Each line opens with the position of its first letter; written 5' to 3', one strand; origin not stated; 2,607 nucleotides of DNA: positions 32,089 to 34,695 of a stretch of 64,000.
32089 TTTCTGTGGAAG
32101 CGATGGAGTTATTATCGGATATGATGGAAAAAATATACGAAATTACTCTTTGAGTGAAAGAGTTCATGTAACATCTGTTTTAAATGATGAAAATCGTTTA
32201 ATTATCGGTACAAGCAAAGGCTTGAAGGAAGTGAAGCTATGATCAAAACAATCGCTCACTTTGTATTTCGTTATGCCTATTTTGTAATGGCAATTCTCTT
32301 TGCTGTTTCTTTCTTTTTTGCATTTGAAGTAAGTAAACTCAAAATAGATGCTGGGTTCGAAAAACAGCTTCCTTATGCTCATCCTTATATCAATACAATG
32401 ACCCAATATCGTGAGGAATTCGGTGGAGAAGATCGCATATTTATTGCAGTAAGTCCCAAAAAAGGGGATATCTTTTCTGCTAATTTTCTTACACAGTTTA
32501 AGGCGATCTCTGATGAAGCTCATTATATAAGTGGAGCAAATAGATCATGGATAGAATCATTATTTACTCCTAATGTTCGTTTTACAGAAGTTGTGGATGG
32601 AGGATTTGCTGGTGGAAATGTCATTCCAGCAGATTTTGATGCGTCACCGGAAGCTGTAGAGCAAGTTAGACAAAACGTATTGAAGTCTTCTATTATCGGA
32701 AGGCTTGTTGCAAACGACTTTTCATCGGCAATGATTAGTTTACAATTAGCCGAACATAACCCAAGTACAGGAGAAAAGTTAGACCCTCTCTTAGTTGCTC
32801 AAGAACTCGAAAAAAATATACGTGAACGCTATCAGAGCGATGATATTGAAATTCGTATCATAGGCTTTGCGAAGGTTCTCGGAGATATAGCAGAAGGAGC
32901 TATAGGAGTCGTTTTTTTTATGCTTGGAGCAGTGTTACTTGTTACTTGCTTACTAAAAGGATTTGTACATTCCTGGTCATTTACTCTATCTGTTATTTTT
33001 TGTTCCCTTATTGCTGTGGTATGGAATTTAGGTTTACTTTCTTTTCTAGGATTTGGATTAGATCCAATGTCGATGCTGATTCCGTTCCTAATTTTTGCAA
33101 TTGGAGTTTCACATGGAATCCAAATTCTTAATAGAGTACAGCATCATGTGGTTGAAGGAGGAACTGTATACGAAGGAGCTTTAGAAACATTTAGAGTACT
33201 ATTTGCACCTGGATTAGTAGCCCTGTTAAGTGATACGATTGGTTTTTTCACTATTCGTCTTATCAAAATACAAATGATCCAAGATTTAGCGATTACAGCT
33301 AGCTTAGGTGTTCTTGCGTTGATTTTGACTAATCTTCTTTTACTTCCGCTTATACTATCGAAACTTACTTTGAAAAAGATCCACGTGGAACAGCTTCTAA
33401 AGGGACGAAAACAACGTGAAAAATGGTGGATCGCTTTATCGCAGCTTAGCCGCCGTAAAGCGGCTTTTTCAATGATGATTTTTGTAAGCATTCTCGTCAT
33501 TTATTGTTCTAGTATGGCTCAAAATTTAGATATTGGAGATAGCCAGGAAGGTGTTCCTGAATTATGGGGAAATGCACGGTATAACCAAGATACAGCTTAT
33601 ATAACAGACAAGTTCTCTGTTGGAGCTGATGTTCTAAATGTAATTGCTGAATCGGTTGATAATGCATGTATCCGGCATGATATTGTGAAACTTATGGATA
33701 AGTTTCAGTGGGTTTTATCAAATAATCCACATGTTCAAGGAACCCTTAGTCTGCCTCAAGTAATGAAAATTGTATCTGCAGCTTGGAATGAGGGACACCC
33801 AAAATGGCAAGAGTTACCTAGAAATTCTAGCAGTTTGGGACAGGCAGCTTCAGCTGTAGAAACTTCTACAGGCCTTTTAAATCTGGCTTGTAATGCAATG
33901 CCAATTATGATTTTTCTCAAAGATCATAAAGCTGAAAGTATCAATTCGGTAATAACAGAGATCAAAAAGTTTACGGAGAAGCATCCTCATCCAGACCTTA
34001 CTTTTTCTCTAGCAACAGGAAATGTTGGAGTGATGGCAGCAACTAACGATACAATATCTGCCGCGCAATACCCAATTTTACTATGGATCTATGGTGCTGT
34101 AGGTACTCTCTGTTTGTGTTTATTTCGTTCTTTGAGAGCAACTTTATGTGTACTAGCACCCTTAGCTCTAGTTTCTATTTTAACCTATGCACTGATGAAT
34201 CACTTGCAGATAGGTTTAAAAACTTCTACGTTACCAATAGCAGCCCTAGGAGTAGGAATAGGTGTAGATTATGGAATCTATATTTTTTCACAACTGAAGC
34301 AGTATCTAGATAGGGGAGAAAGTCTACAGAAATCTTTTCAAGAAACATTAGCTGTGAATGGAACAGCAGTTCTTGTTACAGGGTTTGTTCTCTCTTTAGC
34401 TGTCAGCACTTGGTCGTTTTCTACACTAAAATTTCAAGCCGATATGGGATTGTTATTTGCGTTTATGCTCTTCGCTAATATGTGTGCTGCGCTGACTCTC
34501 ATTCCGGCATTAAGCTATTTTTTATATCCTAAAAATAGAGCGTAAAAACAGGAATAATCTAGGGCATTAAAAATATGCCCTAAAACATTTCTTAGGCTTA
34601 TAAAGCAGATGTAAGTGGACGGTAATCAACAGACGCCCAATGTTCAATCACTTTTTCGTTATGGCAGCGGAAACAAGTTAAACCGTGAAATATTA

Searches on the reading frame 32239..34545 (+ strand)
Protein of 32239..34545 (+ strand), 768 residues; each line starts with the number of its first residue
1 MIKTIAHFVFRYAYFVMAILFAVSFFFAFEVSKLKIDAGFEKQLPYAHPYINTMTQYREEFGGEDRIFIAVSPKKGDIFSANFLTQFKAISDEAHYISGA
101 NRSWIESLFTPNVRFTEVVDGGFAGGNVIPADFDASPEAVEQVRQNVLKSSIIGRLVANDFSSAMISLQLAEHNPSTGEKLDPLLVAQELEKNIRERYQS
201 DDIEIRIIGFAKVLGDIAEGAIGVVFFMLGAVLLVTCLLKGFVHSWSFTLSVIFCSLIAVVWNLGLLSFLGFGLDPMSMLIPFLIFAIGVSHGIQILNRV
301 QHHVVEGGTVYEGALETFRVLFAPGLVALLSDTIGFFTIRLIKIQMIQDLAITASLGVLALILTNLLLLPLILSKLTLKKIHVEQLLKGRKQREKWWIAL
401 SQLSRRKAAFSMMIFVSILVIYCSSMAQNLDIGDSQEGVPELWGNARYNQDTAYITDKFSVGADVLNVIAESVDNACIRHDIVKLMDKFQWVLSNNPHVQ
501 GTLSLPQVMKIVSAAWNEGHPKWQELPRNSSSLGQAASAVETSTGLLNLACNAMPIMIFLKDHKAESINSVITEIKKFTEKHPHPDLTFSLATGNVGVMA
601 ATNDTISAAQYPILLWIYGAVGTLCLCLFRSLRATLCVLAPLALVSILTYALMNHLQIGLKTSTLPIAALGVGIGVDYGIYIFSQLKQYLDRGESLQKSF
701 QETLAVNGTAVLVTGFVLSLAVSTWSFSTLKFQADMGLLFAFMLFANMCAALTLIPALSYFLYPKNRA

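Call 19: search_protein_families(library=ncbifam, proteins=[window:32239-34545:+], max_evalue=1e-10)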
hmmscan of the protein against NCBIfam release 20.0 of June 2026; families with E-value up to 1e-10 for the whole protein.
window:32239-34545:+ (768 aa): 3 families
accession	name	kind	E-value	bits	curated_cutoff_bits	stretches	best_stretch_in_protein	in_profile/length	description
TIGR00921.1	2A067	subfamily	3.3e-48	164.3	351.9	2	11-395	2-364/733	hydrophobe/amphiphile efflux-3 (HAE3) family transporter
TIGR00833.1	actII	subfamily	2.9e-20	72.2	874.7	1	559-758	123-328/910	MMPL family RND transporter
TIGR03480.1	HpnN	hypoth_equivalog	2.1e-14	52.5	751.85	0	593-758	697-855/862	hopanoid biosynthesis associated RND transporter like protein HpnN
